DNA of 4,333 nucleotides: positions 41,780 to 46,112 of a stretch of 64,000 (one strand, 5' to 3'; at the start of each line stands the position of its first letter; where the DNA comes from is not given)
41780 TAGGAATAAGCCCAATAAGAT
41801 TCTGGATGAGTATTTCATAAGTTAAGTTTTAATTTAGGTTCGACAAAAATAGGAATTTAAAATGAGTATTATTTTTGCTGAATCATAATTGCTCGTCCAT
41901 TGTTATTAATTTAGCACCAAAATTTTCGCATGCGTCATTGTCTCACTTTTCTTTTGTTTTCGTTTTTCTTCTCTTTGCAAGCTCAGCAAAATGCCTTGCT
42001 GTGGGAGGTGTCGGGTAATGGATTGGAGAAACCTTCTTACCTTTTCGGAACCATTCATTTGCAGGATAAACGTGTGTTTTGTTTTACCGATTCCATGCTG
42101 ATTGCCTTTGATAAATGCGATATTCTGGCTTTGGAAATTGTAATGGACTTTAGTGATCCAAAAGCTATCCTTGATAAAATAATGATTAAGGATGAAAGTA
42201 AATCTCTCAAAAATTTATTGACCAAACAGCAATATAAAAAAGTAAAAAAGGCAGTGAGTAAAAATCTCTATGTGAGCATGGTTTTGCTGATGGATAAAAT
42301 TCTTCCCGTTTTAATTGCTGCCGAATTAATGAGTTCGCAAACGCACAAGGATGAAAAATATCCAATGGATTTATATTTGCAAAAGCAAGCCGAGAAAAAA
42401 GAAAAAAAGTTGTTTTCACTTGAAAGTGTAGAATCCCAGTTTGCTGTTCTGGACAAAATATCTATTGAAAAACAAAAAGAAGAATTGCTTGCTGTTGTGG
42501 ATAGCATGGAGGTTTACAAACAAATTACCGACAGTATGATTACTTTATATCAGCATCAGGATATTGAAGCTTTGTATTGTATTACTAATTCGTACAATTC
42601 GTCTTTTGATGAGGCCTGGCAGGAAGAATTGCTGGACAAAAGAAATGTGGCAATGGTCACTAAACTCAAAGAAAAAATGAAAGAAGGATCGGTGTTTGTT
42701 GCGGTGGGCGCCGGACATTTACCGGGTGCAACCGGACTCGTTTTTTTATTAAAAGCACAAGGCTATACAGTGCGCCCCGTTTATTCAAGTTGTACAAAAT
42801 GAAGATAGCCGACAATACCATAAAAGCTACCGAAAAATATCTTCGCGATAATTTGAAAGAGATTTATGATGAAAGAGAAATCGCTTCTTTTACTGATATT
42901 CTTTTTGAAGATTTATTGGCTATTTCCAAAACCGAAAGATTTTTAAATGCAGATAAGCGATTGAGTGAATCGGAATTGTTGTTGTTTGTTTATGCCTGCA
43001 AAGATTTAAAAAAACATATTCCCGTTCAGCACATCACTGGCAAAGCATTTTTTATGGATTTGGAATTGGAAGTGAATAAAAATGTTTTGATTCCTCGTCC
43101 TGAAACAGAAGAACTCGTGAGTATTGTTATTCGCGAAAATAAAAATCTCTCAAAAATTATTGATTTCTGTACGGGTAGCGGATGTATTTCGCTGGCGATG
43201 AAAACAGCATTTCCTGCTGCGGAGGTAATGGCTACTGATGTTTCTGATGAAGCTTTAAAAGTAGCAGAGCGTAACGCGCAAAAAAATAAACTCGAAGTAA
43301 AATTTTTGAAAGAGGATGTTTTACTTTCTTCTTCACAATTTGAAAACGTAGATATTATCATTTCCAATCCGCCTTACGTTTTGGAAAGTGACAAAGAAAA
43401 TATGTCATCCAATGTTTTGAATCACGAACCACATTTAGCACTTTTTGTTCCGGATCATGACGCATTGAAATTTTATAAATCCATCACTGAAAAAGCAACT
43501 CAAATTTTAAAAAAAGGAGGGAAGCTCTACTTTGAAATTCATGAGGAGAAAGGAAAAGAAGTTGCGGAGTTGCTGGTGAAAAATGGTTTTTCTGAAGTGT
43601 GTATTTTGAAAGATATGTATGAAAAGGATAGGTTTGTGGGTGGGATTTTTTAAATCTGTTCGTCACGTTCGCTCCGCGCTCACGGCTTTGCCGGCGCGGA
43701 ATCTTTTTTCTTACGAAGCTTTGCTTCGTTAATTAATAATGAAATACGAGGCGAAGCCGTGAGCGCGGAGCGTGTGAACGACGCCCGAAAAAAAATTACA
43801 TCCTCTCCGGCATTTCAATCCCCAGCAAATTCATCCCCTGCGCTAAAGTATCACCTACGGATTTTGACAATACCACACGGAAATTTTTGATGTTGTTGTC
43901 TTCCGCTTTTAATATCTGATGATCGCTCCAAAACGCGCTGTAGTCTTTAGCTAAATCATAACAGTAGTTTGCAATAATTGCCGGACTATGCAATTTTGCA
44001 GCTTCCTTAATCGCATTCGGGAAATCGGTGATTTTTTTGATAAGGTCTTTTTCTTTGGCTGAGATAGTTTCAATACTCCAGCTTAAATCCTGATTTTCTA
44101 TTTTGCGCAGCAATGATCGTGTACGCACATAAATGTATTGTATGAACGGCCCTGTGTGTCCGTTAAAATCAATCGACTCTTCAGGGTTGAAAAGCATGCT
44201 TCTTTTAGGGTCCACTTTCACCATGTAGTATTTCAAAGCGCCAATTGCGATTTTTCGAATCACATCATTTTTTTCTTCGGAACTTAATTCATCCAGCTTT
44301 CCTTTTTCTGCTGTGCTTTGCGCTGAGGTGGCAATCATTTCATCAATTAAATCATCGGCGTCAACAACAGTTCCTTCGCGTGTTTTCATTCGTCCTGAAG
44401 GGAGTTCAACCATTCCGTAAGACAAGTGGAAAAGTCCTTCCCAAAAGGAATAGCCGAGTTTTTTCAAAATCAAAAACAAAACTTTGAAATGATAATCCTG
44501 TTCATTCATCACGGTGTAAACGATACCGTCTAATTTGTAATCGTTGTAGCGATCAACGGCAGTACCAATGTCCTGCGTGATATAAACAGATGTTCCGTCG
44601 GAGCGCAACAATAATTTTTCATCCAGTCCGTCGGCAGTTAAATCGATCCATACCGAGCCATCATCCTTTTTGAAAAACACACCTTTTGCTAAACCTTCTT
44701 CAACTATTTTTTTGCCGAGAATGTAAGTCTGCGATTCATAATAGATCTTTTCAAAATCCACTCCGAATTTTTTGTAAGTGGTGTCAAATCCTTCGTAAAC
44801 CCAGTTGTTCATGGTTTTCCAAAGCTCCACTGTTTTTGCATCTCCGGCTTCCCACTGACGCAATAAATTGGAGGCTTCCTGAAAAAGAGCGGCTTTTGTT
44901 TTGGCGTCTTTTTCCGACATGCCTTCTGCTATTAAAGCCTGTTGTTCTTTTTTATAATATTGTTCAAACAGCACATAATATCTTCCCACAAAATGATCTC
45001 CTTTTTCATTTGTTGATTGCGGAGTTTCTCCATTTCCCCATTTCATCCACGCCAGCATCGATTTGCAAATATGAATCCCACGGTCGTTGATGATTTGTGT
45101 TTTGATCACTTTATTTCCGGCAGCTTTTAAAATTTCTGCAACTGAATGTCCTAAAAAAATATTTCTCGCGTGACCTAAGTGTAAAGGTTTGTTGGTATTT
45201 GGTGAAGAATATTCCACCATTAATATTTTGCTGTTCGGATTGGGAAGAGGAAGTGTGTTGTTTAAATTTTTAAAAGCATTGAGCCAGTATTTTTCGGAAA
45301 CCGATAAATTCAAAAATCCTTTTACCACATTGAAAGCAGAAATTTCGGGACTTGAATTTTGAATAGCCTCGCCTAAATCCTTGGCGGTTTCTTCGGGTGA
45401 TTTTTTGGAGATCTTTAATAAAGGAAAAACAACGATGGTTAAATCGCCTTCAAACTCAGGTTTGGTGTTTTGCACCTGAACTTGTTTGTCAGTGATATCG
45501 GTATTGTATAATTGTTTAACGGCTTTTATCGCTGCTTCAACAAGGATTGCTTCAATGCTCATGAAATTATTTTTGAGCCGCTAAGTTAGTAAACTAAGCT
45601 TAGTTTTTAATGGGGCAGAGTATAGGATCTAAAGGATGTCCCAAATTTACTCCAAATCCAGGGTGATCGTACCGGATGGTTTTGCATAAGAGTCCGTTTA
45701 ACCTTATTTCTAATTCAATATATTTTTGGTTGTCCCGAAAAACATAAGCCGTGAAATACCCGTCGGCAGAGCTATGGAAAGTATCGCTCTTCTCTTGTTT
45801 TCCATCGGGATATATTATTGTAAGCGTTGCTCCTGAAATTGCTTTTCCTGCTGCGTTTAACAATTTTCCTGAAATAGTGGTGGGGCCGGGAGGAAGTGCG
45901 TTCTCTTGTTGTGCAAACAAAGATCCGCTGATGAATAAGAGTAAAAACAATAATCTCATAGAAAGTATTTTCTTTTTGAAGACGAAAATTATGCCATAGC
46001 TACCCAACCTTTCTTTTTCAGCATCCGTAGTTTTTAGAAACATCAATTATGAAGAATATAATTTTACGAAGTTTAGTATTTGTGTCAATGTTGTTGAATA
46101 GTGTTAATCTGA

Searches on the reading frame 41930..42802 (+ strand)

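Call 49: search_protein_families(library=pfam, proteins=[window:41930-42802:+], max_evalue=0.001)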
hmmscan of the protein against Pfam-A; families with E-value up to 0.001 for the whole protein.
window:41930-42802:+ (290 aa): 2 families
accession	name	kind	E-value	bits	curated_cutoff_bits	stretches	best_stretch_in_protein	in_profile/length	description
PF01963.22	TraB_PrgY_gumN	-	5.6e-59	200.6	26.8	1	23-283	1-263/263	TraB/PrgY/gumN family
PF10272.14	Tmpp129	-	0.00012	22.1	27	1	103-225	64-184/349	Putative transmembrane protein precursor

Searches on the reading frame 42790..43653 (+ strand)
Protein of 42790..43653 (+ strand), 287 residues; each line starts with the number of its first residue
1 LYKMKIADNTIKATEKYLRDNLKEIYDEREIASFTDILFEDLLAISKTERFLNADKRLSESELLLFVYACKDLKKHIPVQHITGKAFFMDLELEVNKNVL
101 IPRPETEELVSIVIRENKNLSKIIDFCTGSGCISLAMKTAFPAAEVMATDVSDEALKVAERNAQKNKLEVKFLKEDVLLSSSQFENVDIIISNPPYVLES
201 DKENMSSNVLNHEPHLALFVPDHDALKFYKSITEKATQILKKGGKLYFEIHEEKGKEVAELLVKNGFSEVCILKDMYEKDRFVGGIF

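Call 49: search_protein_families(library=pfam, proteins=[window:42790-43653:+], max_evalue=0.001)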
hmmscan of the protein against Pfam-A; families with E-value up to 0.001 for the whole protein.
window:42790-43653:+ (287 aa): 11 families
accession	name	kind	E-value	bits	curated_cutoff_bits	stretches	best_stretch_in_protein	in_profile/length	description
PF05175.20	MTS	-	9.5e-19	68.1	23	1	119-202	31-115/170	Methyltransferase small domain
PF13847.12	Methyltransf_31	-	6.5e-13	49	27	1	120-252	4-113/145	Methyltransferase domain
PF06325.19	PrmA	-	4.1e-11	43.4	22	1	117-193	159-233/296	Ribosomal protein L11 methyltransferase (PrmA)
PF13649.12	Methyltransf_25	-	3.8e-10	40.8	27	1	123-196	1-76/97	Methyltransferase domain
PF17827.6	PrmC_N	-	9.6e-09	36.1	23.4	1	18-84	6-71/71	PrmC N-terminal domain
PF07669.17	Eco57I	-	7.7e-07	29.8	25.3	1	163-248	56-132/171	Eco57I restriction-modification methylase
PF08241.18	Methyltransf_11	-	1.1e-06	29.7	21.2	1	125-193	2-67/95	Methyltransferase domain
PF08242.18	Methyltransf_12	-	5e-06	27.6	30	1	125-193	2-72/98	Methyltransferase domain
PF01170.24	UPF0020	-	5.5e-06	26.7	22.3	1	142-203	75-138/197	RMKL-like, methyltransferase domain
PF03602.21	Cons_hypoth95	-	4.2e-05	23.7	24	1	120-205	42-132/182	Conserved hypothetical protein 95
PF01728.25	FtsJ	-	0.00026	21.4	24.1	1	121-274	23-163/181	FtsJ-like methyltransferase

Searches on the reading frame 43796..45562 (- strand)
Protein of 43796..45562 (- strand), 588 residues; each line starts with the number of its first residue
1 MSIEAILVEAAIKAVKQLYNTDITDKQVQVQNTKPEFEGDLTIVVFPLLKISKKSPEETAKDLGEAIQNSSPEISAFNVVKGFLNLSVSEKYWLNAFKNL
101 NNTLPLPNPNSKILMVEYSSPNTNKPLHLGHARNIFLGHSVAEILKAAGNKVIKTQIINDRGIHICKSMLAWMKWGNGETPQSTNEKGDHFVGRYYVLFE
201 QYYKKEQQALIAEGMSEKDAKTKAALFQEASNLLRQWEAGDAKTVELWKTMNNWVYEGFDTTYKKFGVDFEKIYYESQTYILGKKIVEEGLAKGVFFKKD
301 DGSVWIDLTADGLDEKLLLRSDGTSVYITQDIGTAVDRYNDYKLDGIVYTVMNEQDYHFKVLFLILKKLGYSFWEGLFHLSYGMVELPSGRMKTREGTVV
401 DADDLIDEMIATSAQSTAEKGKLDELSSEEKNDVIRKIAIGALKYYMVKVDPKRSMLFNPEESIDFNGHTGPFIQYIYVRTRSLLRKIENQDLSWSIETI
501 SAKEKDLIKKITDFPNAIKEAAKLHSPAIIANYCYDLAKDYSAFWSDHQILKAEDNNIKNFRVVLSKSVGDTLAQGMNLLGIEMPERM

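Call 9: search_protein_families(library=pfam, proteins=[window:43796-45562:-], max_evalue=0.01)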
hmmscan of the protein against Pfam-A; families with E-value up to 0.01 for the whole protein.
window:43796-45562:- (588 aa): 3 families
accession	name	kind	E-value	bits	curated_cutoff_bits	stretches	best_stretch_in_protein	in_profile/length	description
PF00750.26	tRNA-synt_1d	-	9.5e-48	163.4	23.3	1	109-449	17-338/349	tRNA synthetases class I (R), catalytic domain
PF05746.21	DALR_1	-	1.2e-29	103.2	22.3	1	474-588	1-117/117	DALR anticodon binding domain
PF03485.21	Arg_tRNA_synt_N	-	6e-08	33.6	21.5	1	12-86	8-83/85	Arginyl tRNA synthetase N terminal domain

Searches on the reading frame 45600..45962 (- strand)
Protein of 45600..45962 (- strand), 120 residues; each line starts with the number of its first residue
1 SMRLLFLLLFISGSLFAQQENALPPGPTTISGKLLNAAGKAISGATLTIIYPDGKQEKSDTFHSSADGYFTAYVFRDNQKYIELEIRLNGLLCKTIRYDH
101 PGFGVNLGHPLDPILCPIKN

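Call 9: search_protein_families(library=pfam, proteins=[window:45600-45962:-], max_evalue=0.01)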
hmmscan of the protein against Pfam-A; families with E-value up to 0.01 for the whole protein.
window:45600-45962:- (120 aa): 1 family
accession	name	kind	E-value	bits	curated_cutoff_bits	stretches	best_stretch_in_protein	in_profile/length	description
PF13620.12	CarboxypepD_reg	-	0.00061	20.5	32.3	1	29-71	1-41/82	Carboxypeptidase regulatory-like domain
